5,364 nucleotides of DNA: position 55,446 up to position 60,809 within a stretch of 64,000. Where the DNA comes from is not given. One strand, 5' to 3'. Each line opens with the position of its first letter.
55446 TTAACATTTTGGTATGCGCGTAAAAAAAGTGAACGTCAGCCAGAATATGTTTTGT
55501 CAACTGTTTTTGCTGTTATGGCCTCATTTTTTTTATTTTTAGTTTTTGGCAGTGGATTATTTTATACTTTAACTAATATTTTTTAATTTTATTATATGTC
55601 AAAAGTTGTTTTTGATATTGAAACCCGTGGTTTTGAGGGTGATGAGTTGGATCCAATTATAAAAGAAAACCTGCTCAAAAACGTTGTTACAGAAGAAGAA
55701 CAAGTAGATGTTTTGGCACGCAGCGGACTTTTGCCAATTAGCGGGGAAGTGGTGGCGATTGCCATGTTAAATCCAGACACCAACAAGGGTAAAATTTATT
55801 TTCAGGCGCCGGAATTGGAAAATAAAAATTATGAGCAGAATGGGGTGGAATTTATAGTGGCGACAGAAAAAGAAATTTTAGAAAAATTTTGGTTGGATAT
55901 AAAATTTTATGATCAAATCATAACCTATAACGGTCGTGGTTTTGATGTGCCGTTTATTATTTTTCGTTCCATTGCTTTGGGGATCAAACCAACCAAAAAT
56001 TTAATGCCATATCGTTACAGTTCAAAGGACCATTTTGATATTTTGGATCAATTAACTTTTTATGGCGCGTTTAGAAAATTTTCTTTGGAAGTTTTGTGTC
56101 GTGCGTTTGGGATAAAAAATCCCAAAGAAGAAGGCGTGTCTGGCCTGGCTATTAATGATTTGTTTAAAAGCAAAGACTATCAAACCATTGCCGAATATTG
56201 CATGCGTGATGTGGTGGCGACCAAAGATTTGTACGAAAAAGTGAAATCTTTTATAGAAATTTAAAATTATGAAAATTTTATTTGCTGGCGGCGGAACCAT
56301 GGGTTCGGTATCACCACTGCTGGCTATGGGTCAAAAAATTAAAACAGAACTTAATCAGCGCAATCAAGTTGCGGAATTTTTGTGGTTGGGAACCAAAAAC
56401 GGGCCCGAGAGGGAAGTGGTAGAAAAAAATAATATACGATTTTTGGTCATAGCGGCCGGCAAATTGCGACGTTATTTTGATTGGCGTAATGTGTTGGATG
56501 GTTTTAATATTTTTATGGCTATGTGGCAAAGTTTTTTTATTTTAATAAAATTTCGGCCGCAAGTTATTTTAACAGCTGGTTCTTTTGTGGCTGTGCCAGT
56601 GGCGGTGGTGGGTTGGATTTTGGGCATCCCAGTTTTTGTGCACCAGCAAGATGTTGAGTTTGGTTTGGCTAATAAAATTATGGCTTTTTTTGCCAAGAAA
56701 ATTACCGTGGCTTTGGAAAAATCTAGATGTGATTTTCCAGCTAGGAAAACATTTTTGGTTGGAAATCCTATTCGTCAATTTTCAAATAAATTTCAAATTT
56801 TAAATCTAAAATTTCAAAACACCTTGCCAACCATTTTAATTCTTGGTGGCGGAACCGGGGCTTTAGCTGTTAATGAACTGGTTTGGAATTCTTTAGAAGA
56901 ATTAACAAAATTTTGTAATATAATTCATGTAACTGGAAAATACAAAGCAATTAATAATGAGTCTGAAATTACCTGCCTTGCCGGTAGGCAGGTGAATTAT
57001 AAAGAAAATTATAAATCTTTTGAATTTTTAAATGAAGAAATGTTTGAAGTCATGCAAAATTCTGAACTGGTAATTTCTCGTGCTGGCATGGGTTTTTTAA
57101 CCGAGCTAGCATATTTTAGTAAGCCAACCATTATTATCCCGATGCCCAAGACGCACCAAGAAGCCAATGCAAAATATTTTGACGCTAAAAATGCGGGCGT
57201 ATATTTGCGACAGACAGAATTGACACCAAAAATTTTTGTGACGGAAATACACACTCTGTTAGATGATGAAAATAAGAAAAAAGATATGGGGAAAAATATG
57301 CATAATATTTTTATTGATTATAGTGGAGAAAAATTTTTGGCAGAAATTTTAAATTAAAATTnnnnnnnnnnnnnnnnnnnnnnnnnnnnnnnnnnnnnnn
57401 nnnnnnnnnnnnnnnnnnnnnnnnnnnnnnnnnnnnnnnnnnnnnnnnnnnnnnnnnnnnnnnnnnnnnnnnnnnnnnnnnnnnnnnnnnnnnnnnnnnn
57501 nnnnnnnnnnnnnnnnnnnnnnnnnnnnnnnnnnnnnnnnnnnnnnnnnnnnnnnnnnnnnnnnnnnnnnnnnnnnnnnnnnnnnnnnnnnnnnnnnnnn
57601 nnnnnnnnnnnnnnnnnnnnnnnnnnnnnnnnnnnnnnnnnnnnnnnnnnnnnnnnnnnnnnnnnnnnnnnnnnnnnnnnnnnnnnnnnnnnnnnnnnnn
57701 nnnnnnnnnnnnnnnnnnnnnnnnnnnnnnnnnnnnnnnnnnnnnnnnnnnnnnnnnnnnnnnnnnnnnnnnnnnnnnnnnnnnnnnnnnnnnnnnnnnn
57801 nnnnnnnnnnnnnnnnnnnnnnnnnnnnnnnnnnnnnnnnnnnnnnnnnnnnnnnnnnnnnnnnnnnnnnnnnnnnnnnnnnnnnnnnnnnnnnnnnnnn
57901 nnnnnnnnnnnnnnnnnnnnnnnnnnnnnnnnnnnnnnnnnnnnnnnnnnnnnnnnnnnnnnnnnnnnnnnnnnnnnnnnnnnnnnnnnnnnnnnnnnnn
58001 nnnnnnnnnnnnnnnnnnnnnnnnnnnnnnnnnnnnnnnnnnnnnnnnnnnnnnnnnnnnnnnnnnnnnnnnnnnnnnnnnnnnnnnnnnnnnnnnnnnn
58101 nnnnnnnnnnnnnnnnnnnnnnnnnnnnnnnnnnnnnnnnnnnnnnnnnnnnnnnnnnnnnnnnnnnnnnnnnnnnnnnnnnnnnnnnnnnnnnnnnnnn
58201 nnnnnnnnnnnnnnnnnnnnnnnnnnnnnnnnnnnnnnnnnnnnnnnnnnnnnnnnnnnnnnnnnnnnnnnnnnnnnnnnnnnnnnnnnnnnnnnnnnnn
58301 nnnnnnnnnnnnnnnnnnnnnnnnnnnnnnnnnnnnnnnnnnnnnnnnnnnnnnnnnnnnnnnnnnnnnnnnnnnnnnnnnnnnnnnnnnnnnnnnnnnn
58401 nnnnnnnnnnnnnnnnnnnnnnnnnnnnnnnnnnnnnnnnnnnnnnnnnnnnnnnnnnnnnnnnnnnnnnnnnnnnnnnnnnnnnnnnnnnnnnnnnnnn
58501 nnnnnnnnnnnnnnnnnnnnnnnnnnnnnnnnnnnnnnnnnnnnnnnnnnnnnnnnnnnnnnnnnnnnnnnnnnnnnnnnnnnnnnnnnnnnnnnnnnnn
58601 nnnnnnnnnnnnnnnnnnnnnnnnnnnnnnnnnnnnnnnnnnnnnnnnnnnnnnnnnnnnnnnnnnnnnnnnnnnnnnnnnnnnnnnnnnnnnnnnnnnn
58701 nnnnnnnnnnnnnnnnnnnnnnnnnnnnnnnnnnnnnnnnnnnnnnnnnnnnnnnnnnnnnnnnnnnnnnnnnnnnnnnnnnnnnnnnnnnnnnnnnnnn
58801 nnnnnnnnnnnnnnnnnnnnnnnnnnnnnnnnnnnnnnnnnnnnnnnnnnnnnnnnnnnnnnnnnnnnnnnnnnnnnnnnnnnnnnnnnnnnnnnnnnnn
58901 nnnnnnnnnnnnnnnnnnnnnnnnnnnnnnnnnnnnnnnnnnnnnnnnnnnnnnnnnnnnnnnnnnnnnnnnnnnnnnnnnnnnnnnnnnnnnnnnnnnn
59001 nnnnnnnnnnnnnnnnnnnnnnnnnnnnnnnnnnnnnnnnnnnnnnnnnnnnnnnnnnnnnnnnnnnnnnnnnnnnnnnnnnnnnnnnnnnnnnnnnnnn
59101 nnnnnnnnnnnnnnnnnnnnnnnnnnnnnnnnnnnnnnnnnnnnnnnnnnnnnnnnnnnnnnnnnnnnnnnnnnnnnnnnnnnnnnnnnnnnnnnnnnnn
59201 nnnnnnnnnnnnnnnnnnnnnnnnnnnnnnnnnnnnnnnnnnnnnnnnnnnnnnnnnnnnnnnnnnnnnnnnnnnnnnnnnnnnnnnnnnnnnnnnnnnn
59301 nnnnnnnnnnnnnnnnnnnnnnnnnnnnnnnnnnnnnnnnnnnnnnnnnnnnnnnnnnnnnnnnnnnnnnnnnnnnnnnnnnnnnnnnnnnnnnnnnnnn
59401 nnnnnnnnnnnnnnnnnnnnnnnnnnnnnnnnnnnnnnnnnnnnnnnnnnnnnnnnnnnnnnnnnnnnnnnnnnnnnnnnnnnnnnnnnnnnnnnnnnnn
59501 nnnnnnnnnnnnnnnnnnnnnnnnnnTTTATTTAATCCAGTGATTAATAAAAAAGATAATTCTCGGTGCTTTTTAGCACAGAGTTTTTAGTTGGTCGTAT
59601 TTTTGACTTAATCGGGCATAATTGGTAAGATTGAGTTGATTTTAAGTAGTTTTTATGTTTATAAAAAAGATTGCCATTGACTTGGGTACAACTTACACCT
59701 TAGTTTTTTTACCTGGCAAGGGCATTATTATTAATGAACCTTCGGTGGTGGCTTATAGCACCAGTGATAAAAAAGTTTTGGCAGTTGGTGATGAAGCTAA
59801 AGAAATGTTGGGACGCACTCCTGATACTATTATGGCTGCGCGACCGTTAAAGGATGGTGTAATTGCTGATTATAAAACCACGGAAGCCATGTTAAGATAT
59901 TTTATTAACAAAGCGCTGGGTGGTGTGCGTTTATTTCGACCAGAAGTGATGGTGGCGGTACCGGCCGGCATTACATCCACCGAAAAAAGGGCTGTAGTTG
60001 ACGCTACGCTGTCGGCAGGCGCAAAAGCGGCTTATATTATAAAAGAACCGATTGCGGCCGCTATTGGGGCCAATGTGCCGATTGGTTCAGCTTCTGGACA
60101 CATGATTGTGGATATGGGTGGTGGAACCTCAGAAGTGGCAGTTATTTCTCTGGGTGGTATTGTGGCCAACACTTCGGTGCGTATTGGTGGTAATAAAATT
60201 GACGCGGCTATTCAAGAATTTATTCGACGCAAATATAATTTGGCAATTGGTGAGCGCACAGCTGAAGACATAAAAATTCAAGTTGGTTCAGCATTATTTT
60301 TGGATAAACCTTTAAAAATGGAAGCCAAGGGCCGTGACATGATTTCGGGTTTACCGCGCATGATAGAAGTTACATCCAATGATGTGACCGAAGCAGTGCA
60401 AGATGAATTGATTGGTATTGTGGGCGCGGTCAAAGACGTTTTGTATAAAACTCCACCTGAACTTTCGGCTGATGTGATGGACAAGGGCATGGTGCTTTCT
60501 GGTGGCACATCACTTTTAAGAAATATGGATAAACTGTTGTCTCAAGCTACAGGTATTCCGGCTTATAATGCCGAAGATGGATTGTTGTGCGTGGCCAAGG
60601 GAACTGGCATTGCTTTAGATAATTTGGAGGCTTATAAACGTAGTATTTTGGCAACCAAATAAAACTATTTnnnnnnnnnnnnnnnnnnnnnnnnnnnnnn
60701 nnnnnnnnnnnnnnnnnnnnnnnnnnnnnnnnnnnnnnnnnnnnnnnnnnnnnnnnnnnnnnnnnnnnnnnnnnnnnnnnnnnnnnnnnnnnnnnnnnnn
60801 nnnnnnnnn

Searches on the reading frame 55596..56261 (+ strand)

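Call 44: search_protein_families(library=pfam, proteins=[window:55596-56261:+], max_evalue=0.0001)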
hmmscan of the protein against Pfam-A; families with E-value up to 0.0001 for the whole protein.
window:55596-56261:+ (222 aa): 3 families
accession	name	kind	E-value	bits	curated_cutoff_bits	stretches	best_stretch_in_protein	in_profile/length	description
PF10108.15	DNA_pol_B_exo2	-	2.9e-20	73.3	24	1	80-217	36-174/213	Predicted 3'-5' exonuclease related to the exonuclease domain of PolB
PF13482.12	RNase_H_2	-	1.4e-13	51.6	22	1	90-216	43-164/165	RNase_H superfamily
PF03104.25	DNA_pol_B_exo1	-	7.5e-07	29.2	23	1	73-135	125-189/242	DNA polymerase family B, exonuclease domain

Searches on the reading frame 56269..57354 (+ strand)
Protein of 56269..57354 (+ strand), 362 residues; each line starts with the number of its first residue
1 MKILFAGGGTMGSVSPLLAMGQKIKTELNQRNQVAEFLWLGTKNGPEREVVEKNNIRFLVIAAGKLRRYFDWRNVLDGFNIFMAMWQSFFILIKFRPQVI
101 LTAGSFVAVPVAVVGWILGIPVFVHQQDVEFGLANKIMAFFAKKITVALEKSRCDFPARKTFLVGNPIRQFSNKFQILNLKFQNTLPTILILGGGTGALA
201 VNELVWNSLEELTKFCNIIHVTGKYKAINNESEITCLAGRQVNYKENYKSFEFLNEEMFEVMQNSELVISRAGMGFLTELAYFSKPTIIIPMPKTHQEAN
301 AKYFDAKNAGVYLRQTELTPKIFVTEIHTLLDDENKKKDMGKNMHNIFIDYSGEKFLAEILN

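Call 44: search_protein_families(library=pfam, proteins=[window:56269-57354:+], max_evalue=0.0001)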
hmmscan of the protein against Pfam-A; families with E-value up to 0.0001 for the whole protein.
window:56269-57354:+ (362 aa): 3 families
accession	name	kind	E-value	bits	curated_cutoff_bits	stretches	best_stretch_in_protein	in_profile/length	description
PF04101.22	Glyco_tran_28_C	-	2.3e-30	106.3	22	1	188-344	1-154/166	Glycosyltransferase family 28 C-terminal domain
PF03033.26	Glyco_transf_28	-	2.2e-27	96.3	26.2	1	3-146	1-138/139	Glycosyltransferase family 28 N-terminal domain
PF13528.12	Glyco_trans_1_3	-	5.6e-05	22.9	25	1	252-321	242-312/322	Glycosyl transferase family 1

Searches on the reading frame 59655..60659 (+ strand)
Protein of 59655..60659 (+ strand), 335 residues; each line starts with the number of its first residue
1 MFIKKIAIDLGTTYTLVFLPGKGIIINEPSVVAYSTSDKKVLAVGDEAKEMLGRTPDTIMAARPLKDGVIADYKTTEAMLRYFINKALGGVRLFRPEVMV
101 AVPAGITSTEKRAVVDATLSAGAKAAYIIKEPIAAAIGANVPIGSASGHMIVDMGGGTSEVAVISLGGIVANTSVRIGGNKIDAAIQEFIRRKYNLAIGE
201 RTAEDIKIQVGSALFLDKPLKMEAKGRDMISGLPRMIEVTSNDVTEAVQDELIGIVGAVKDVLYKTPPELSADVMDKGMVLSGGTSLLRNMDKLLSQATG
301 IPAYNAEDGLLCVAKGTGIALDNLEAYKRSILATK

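Call 44: search_protein_families(library=pfam, proteins=[window:59655-60659:+], max_evalue=0.0001)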
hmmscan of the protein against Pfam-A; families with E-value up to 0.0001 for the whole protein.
window:59655-60659:+ (335 aa): 4 families
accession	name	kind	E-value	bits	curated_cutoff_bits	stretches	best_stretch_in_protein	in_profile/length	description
PF06723.19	MreB_Mbl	-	9.9e-132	439.2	27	1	4-328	2-326/327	MreB/Mbl protein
PF00012.26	HSP70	-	1.8e-11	43.4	20.6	1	97-197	135-241/599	Hsp70 protein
PF00022.25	Actin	-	6.1e-11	42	27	1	29-193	31-190/410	Actin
PF14450.12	FtsA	-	6.5e-11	43.1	31.8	1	151-304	2-108/127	Cell division protein FtsA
